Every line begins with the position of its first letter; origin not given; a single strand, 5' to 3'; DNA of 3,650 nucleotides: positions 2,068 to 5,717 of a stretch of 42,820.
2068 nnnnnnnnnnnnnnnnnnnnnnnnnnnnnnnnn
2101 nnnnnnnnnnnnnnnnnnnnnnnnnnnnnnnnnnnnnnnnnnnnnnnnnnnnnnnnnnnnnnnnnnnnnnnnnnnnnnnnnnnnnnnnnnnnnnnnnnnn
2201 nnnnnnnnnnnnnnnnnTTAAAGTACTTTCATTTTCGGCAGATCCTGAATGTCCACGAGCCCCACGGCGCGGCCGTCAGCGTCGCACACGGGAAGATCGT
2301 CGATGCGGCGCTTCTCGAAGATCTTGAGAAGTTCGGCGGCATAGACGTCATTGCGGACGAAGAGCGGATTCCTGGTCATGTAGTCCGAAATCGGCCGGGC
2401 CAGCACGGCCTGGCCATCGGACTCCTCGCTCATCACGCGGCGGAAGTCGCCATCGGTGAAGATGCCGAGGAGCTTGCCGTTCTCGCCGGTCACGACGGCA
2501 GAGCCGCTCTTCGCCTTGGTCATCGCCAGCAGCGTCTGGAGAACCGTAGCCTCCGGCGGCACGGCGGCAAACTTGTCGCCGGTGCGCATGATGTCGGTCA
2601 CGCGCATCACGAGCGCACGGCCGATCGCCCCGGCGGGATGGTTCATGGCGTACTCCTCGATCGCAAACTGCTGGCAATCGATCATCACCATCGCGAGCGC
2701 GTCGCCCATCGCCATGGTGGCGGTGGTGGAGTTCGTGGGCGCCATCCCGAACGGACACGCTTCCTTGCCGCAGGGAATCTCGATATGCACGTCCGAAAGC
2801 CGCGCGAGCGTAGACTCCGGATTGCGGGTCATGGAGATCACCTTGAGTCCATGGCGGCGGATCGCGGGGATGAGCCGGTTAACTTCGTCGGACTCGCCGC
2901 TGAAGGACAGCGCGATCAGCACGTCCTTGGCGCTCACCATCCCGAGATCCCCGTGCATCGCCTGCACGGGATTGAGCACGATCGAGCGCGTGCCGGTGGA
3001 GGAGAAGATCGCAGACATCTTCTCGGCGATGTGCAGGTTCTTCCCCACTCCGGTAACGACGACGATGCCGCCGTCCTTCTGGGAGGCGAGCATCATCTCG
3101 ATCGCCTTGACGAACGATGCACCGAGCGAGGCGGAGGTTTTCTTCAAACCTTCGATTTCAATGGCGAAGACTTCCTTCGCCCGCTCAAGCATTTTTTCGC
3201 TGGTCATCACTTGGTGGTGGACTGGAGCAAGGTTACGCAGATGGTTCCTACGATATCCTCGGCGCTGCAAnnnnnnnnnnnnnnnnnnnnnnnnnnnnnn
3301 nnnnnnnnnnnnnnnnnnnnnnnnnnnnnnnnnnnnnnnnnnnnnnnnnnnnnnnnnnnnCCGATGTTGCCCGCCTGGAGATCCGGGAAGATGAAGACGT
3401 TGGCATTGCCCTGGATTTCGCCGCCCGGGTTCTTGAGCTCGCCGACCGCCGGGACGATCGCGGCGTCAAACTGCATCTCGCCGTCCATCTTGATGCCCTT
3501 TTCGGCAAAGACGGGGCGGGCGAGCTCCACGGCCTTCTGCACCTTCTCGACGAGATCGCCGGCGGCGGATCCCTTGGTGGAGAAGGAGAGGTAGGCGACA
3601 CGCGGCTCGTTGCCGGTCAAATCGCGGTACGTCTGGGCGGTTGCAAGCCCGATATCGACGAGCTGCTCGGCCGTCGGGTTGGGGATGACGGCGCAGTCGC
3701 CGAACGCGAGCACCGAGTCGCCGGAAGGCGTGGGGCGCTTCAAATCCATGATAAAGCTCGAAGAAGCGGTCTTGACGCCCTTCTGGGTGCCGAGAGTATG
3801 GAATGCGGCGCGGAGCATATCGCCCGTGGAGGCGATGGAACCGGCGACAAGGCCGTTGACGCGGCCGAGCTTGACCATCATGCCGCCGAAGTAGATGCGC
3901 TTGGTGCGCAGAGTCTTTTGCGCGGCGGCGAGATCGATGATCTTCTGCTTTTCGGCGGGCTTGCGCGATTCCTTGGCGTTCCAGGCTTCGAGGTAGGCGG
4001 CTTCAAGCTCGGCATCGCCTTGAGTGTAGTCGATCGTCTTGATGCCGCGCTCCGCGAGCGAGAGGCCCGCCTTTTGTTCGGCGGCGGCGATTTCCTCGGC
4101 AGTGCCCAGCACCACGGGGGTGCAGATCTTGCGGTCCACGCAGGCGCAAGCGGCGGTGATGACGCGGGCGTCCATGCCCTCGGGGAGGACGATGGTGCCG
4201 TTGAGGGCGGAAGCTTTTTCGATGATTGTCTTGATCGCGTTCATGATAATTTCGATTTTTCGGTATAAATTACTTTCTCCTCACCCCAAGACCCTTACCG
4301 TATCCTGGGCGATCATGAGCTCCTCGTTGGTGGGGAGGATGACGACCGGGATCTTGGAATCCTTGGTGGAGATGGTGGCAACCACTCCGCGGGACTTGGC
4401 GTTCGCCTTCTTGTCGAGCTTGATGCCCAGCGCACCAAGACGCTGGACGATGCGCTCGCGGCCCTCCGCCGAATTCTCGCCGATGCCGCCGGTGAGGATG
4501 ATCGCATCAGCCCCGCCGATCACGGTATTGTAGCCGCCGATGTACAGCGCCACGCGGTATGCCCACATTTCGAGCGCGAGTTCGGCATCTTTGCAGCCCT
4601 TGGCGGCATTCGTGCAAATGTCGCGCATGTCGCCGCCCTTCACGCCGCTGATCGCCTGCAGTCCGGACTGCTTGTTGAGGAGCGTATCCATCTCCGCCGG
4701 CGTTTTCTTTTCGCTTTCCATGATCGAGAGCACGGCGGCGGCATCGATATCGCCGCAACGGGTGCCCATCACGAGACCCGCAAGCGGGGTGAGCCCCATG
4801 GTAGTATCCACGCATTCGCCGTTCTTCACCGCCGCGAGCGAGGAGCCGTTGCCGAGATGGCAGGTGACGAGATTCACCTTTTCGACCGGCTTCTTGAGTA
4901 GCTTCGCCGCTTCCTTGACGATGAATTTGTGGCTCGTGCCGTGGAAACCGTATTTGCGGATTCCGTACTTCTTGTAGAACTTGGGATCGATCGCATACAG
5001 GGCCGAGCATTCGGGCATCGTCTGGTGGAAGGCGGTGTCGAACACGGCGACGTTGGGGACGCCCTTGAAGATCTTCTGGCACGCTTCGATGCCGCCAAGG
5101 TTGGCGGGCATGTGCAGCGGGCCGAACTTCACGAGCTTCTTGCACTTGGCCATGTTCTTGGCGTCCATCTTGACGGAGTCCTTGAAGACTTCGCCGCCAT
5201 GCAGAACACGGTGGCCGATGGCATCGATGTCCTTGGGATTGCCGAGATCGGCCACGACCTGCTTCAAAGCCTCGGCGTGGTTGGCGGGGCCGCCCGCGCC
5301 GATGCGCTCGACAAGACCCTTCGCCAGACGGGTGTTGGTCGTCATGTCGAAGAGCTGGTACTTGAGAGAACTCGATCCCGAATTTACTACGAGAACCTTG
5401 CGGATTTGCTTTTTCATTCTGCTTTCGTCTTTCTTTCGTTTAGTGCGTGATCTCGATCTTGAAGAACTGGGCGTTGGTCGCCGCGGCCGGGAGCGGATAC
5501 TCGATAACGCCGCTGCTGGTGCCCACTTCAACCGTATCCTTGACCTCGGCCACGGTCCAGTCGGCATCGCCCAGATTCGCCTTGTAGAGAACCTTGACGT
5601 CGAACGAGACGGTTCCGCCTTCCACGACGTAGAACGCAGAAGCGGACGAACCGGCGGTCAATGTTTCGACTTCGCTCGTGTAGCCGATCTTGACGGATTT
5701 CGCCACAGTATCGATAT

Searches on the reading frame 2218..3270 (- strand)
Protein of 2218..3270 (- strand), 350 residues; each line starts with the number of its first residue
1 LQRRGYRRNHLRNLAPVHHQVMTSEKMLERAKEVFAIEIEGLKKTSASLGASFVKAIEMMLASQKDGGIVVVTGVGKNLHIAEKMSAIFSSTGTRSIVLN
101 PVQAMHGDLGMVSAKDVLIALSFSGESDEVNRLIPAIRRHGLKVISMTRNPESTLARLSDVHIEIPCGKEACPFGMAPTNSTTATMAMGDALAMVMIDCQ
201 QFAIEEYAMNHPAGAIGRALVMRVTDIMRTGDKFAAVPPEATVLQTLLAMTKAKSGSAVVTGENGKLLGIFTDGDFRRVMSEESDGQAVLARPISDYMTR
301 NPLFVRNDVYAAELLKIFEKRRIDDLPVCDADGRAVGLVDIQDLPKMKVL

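Call 50: search_protein_families(library=pfam, proteins=[window:2218-3270:-], max_evalue=0.01)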
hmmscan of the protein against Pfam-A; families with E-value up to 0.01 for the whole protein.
window:2218-3270:- (350 aa): 3 families
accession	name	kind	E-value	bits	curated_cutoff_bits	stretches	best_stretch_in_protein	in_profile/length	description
PF01380.27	SIS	-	9.2e-25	87.4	25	1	70-194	8-130/131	SIS domain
PF00571.33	CBS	-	4.1e-21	75.5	24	2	294-344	1-51/57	CBS domain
PF13580.11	SIS_2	-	2e-07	31.6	27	1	112-148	101-137/138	SIS domain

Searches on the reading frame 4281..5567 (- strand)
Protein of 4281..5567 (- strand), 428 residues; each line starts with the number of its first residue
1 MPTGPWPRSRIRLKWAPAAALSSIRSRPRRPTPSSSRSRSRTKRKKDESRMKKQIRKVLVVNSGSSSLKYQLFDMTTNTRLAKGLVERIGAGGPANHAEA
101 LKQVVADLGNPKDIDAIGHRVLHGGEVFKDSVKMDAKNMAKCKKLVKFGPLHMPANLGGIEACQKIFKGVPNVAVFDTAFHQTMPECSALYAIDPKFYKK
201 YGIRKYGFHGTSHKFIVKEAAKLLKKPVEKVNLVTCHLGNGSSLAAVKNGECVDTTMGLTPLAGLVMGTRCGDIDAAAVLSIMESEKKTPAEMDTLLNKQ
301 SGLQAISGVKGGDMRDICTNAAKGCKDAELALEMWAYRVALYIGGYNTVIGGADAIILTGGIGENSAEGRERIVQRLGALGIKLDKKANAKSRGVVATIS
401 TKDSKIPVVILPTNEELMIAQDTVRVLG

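Call 11: search_protein_families(library=pfam, proteins=[window:4281-5567:-], max_evalue=0.001)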
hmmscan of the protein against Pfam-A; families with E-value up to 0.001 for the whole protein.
window:4281-5567:- (428 aa): 1 family
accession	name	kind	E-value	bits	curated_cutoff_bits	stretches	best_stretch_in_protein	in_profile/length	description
PF00871.23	Acetate_kinase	-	3.2e-134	448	22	2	95-421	58-392/392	Acetokinase family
